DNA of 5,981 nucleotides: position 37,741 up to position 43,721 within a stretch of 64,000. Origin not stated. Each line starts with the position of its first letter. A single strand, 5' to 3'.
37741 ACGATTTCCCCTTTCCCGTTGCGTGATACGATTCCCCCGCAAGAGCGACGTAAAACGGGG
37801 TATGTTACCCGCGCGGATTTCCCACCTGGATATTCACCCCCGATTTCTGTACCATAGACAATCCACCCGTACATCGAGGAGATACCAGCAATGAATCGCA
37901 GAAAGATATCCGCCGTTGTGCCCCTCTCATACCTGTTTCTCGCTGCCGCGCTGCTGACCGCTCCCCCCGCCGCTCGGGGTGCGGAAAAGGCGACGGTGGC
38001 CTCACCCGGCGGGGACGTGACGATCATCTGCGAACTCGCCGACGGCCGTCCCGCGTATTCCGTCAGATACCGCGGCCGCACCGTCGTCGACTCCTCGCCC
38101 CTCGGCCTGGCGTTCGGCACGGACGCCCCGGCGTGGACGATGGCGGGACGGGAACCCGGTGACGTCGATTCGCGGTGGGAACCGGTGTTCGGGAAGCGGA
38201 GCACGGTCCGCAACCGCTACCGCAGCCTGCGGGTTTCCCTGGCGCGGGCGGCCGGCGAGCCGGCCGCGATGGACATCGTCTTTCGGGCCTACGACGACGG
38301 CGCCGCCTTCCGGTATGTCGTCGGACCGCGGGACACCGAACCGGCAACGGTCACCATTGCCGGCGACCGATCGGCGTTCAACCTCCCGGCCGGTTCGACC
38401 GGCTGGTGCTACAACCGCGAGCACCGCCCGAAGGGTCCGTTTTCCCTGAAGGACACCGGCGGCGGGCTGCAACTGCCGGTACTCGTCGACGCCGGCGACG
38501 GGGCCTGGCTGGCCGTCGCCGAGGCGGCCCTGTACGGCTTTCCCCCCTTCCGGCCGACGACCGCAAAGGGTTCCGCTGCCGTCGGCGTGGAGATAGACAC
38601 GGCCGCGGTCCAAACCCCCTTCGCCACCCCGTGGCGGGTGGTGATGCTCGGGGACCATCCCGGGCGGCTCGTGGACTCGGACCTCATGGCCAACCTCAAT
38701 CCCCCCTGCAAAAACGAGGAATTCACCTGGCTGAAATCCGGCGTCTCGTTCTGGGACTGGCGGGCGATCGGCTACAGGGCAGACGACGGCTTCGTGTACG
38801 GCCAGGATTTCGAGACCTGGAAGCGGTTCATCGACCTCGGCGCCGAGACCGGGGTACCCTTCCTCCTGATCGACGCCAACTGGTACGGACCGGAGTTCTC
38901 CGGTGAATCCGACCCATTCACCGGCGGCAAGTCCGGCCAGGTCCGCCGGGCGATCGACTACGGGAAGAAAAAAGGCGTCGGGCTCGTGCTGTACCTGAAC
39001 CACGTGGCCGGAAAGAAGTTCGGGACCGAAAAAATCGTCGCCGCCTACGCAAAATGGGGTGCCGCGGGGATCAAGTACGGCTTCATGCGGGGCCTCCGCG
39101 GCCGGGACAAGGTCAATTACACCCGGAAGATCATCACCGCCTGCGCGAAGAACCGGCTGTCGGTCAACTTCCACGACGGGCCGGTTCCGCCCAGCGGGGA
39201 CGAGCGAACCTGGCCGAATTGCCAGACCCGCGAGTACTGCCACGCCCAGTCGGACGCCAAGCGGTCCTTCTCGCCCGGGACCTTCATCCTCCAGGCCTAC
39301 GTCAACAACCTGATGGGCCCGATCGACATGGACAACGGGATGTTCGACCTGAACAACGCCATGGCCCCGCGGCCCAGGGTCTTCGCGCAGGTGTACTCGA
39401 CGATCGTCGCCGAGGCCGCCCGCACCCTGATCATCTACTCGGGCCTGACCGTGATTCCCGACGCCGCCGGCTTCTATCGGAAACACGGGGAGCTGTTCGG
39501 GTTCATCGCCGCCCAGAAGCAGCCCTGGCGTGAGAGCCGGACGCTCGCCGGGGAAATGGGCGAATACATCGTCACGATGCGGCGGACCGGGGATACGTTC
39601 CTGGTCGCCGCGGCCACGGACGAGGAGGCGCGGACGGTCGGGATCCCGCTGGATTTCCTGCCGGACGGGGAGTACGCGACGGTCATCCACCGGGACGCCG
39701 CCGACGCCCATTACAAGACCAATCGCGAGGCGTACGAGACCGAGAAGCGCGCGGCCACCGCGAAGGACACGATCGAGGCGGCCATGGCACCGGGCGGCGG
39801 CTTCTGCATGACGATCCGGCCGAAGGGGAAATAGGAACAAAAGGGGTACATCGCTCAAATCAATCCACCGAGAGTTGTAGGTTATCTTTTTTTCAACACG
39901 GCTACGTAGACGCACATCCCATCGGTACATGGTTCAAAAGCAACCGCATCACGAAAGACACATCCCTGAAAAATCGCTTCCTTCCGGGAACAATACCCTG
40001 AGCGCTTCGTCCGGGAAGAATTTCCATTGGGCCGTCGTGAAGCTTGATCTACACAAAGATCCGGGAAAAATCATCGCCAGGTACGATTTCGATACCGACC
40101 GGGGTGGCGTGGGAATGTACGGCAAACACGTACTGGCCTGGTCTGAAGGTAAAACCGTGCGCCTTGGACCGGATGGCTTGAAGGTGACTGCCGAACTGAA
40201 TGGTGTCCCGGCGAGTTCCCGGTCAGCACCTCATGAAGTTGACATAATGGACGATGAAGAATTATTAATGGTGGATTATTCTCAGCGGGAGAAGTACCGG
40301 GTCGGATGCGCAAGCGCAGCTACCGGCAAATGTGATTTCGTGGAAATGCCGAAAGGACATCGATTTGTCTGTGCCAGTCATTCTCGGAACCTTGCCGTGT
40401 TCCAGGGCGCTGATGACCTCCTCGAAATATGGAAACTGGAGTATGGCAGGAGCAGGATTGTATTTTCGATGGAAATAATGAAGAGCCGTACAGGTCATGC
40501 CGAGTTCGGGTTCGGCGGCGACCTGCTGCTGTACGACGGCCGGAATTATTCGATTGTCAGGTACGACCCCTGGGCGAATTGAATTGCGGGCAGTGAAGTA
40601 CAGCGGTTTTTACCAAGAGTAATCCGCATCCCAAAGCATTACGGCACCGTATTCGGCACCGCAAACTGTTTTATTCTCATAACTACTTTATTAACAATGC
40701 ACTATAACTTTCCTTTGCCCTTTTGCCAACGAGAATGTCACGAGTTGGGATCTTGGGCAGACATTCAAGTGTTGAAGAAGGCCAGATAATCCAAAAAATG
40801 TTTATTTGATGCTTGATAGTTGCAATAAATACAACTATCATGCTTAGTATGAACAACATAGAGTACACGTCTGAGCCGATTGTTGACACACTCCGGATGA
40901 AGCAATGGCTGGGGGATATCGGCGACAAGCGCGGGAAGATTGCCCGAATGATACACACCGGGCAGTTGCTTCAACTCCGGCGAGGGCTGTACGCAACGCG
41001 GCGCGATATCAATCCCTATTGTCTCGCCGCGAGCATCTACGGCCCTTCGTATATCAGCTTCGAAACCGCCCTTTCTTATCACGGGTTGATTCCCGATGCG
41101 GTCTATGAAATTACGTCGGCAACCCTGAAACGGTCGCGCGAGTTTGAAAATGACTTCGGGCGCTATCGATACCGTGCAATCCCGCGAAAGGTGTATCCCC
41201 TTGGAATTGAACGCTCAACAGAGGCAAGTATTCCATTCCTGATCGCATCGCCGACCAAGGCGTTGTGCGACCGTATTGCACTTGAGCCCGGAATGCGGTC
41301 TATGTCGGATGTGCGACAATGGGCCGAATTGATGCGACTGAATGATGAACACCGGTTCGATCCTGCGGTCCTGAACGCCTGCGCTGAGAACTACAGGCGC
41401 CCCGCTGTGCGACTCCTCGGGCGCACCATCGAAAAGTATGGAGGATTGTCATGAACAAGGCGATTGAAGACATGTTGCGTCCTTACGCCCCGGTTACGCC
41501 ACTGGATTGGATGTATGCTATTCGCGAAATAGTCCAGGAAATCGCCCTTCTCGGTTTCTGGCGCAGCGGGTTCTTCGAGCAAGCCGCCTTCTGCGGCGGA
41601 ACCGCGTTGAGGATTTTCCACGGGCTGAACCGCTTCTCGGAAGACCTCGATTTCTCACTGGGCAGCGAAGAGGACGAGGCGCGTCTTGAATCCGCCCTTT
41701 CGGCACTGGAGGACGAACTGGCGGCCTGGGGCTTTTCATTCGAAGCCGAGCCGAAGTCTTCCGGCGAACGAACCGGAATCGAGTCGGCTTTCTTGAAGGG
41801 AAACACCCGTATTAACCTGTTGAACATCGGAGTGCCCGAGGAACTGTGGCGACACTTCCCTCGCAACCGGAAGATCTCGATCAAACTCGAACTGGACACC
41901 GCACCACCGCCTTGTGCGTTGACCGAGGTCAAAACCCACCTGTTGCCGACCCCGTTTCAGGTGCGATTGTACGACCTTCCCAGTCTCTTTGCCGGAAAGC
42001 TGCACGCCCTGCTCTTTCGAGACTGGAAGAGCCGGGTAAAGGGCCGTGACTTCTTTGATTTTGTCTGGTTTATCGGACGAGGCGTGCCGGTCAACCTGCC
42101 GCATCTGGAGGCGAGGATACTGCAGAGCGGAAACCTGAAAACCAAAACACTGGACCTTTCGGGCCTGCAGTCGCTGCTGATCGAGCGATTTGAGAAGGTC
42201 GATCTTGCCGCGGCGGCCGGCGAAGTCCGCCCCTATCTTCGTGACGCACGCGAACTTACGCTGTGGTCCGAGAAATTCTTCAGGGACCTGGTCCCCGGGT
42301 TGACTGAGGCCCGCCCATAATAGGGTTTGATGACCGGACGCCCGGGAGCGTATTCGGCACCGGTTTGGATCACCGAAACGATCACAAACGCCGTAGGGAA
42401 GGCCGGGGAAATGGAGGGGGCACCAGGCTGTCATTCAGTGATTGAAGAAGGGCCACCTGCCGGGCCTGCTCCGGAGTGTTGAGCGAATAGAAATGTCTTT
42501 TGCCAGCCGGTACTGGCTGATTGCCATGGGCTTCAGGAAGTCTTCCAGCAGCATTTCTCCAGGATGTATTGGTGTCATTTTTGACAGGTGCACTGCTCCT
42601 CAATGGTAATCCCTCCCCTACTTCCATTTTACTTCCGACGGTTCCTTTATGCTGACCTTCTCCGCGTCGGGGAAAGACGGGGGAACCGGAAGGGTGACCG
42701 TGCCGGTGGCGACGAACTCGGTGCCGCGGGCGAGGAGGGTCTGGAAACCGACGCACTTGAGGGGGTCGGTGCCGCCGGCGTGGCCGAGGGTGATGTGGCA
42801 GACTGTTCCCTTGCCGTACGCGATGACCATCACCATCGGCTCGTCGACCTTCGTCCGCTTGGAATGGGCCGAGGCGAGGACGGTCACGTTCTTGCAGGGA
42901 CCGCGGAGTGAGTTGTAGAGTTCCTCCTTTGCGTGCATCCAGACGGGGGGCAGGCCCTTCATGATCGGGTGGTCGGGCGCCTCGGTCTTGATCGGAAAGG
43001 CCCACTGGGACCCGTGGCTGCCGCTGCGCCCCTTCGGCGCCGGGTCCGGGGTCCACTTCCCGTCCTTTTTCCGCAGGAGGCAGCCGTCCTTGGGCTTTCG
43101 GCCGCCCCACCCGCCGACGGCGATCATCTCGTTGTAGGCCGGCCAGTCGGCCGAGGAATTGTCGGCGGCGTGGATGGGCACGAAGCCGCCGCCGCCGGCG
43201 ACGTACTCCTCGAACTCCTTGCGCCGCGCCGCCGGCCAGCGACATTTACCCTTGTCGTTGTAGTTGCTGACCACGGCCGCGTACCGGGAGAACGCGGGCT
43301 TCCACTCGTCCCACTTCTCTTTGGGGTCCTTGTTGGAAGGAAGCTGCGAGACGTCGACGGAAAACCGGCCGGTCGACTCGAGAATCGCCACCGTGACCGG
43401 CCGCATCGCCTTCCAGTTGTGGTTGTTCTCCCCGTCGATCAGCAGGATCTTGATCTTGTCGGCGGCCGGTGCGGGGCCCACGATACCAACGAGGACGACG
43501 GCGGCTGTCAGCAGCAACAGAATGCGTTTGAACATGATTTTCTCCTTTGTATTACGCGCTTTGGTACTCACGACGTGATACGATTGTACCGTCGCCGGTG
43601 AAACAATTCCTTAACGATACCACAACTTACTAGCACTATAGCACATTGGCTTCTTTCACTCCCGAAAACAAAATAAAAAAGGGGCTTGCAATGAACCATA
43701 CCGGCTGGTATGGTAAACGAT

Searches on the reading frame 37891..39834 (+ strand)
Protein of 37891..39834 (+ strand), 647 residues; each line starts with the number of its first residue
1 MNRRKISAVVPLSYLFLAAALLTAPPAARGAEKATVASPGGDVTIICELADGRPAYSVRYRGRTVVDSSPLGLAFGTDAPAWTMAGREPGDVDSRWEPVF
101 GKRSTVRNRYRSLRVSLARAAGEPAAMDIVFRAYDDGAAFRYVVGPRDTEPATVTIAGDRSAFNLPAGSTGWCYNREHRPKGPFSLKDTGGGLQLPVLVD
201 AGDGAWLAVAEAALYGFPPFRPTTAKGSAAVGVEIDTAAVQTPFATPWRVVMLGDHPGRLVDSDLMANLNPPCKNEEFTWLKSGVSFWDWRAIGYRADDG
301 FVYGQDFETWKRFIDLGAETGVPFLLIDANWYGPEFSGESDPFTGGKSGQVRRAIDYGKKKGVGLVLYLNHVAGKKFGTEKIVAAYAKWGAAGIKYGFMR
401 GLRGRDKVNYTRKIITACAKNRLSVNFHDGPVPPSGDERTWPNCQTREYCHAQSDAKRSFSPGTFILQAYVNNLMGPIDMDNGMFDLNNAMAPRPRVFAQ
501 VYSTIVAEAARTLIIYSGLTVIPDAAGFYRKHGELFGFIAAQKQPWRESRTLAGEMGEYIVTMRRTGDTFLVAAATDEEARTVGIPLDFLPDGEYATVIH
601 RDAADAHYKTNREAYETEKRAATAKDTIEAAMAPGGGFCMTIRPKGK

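Call 8: search_protein_families(library=pfam, proteins=[window:37891-39834:+])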
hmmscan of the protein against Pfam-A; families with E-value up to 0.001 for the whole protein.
window:37891-39834:+ (647 aa): 3 families
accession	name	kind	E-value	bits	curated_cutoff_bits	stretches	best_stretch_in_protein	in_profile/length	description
PF14508.12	GH97_N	-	8.3e-48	163.3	25.3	1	36-272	1-229/229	Glycosyl-hydrolase 97 N-terminal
PF10566.15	Glyco_hydro_97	-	1.4e-40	139.9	32.5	1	279-540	3-272/275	Glycoside hydrolase 97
PF14509.12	GH97_C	-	2.7e-25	88.9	25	1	546-642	2-96/97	Glycosyl-hydrolase 97 C-terminal, oligomerisation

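Call 27: find_homologous_proteins(query=window:37891-39834:+, max_evalue=1e-150)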
Query window:37891-39834:+ (647 aa): 270 proteins with E <= 1e-150 among 8000 candidates; the best 120 are listed.
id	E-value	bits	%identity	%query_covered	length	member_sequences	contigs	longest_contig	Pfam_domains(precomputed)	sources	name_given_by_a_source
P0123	0.0e+0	1502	100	100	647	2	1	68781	PF14509.13,PF10566.16,PF14508.13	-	-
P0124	8.4e-276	935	63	97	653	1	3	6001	PF14509.13,PF10566.16,PF14508.13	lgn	-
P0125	8.5e-225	766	55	95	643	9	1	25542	PF14509.13,PF10566.16,PF14508.13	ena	-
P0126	1.4e-219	749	54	94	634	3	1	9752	PF14509.13,PF10566.16,PF14508.13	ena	-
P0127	2.5e-217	741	53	98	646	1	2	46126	PF14509.13,PF10566.16,PF14508.13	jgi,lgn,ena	-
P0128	2.6e-217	741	53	96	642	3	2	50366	PF14509.13,PF10566.16,PF14508.13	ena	-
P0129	3.9e-217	741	53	99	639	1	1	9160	PF14509.13,PF10566.16,PF14508.13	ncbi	-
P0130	1.2e-216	739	52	100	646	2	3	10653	PF14509.13,PF10566.16,PF14508.13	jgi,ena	-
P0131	2.0e-216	738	53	94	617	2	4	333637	PF14509.13,PF10566.16,PF14508.13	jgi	-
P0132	6.0e-214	730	53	95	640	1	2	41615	PF14509.13,PF10566.16,PF14508.13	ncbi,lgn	-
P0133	6.6e-214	730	54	96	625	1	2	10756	PF14509.13,PF10566.16,PF14508.13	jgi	-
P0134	1.4e-212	726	53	94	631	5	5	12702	PF14509.13,PF10566.16,PF14508.13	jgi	-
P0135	1.7e-211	722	53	97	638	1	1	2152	PF14509.13,PF10566.16,PF14508.13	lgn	-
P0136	1.2e-210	719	51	99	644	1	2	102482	PF14509.13,PF10566.16,PF14508.13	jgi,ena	jgi:alpha-glucosidase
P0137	1.9e-210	719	52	98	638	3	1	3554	PF14509.13,PF10566.16,PF14508.13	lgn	-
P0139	1.3e-209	716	50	98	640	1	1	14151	PF14509.13,PF10566.16,PF14508.13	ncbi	-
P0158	2.5e-202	692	50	95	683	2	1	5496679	PF14509.13,PF10566.16,PF14508.13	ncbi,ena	-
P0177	5.9e-192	658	48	98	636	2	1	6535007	PF14509.13,PF10566.16,PF14508.13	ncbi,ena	-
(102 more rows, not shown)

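Call 28: find_encoding_contigs(protein=P0124, flank=10000, max_places=4)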
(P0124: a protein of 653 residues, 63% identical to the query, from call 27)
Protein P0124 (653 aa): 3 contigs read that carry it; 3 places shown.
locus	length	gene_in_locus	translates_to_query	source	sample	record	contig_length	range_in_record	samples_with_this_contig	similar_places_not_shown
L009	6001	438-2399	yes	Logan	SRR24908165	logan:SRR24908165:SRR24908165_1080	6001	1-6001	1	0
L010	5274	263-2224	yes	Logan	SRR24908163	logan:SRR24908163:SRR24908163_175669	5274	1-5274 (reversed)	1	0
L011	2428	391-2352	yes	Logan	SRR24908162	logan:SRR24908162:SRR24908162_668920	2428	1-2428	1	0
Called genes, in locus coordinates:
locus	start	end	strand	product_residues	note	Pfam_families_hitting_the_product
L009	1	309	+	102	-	?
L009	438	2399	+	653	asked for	PF14508:GH97_N, PF10566:Glyco_hydro_97, PF14509:GH97_C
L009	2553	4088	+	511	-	PF00884:Sulfatase, PF01663:Phosphodiest (faint), PF16347:SGSH_C (weak)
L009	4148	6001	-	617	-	?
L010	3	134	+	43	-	?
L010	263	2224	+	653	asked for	PF14508:GH97_N, PF10566:Glyco_hydro_97, PF14509:GH97_C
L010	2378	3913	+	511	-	PF00884:Sulfatase, PF01663:Phosphodiest (faint), PF16347:SGSH_C (weak)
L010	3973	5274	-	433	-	?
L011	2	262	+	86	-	?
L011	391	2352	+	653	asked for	PF14508:GH97_N, PF10566:Glyco_hydro_97, PF14509:GH97_C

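Call 29: find_encoding_contigs(protein=P0125, flank=10000, max_places=3)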
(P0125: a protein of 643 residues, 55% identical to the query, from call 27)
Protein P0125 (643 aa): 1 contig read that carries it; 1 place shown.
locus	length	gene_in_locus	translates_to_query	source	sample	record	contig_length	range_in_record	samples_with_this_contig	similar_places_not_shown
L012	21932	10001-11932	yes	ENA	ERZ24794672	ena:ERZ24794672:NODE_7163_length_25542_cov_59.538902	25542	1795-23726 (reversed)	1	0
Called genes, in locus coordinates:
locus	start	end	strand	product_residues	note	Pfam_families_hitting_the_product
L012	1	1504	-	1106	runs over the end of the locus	?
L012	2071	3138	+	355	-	PF09949:APP1_cat (weak), PF24694:LNS2_PITM1-3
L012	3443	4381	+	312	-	-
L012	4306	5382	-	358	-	-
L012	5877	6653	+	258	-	-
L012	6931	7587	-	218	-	-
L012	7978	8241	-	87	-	-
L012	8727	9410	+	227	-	-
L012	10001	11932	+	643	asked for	PF14508:GH97_N, PF10566:Glyco_hydro_97, PF14509:GH97_C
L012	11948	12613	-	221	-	PF06508:QueC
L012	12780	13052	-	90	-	-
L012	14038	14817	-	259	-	PF13646:HEAT_2, PF02985:HEAT (faint), PF13646:HEAT_2, PF03130:HEAT_PBS (faint), PF13646:HEAT_2 (weak)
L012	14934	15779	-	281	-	PF01177:Asp_Glu_race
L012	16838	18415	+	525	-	PF12072:RNase_Y_N, PF00013:KH_1, PF01966:HD, PF08668:HDOD (faint)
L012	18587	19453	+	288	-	PF13277:YmdB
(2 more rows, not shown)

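Call 49: list_cluster_members(proteins=[P0125, P0126, P0127, P0128, P0129, P0130, P0132, P0139, P0158, P0177])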
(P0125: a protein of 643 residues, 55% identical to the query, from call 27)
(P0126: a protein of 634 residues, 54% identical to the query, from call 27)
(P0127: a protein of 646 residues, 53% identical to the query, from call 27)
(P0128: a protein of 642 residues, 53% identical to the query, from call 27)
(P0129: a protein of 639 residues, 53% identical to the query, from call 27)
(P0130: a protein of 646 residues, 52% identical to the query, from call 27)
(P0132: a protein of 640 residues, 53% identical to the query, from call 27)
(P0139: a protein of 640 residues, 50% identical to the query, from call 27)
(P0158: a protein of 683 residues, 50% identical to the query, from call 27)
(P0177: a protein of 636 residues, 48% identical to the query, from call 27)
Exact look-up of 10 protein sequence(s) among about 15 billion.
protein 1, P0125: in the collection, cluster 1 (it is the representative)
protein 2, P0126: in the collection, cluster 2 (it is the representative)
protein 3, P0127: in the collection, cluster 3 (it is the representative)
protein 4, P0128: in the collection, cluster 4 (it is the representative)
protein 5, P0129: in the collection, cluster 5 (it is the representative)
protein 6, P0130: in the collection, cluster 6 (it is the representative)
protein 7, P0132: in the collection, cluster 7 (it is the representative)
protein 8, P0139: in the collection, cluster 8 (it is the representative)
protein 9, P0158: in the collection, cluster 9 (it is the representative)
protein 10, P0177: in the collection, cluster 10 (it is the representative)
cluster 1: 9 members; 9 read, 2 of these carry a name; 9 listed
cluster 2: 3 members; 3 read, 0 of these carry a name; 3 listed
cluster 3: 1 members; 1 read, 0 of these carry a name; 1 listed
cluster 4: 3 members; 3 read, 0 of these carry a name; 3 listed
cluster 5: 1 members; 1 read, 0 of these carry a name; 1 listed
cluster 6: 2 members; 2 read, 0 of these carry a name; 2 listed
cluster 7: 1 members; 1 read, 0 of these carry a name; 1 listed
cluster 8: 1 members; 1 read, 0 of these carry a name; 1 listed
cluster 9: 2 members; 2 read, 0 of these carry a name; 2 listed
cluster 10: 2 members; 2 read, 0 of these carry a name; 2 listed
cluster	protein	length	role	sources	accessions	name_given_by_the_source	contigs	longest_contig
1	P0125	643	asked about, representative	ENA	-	-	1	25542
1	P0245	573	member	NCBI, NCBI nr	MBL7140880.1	MAG: glycoside hydrolase family 97 catalytic domain-containing protein, partial ... | glycoside hydrolase family 97 catalytic domain-containing protein [Planctomycetota ...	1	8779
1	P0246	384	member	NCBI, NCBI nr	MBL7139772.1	MAG: glycoside hydrolase family 97 catalytic domain-containing protein, partial ... | glycoside hydrolase family 97 catalytic domain-containing protein [Planctomycetota ...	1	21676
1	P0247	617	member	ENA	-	-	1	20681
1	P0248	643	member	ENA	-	-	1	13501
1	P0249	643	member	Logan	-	-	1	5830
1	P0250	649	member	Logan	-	-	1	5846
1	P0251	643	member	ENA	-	-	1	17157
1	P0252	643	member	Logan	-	-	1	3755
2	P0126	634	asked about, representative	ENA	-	-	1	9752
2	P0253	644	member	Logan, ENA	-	-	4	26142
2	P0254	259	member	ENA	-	-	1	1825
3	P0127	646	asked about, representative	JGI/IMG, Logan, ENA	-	-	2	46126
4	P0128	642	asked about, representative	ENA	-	-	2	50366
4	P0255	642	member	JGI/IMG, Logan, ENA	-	-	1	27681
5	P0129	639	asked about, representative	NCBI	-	-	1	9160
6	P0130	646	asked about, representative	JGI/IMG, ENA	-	-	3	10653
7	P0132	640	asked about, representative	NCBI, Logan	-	-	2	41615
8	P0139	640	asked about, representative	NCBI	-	-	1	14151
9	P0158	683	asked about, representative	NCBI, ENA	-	-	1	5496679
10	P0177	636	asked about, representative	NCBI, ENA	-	-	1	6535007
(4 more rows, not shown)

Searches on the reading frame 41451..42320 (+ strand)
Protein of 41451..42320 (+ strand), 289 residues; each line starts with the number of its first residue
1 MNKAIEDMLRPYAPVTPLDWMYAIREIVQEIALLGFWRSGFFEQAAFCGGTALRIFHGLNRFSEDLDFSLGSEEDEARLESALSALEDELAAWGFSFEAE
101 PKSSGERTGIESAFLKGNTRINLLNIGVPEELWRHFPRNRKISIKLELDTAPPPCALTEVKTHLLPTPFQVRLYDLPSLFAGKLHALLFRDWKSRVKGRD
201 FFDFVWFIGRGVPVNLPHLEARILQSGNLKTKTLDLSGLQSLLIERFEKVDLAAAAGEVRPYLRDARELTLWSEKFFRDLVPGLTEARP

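Call 16: search_protein_families(library=pfam, proteins=[window:41451-42320:+], max_evalue=0.00001)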
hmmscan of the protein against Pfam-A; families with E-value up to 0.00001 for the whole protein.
window:41451-42320:+ (289 aa): 1 family
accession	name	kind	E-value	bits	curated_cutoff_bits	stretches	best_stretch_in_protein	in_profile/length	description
PF08843.17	AbiEii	-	3.6e-31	109.4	22.5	1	32-265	2-229/238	Nucleotidyl transferase AbiEii toxin, Type IV TA system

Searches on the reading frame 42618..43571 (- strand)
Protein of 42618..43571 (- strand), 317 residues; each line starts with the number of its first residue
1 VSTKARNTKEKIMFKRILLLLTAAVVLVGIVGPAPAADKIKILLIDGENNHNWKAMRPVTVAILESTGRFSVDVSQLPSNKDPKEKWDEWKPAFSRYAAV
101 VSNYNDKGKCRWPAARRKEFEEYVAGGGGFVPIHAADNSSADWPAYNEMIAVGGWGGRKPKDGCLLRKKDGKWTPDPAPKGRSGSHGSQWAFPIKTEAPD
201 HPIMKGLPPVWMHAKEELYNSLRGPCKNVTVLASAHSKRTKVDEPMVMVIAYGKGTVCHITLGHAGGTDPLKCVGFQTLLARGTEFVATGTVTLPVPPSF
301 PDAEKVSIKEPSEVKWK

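Call 16: search_protein_families(library=pfam, proteins=[window:42618-43571:-], max_evalue=0.00001)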
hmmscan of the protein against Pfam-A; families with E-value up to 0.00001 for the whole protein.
window:42618-43571:- (317 aa): 1 family
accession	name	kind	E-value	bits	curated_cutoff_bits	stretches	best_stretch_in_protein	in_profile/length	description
PF06283.17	ThuA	-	3.3e-20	73.7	33.4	1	54-286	17-208/209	Trehalose utilisation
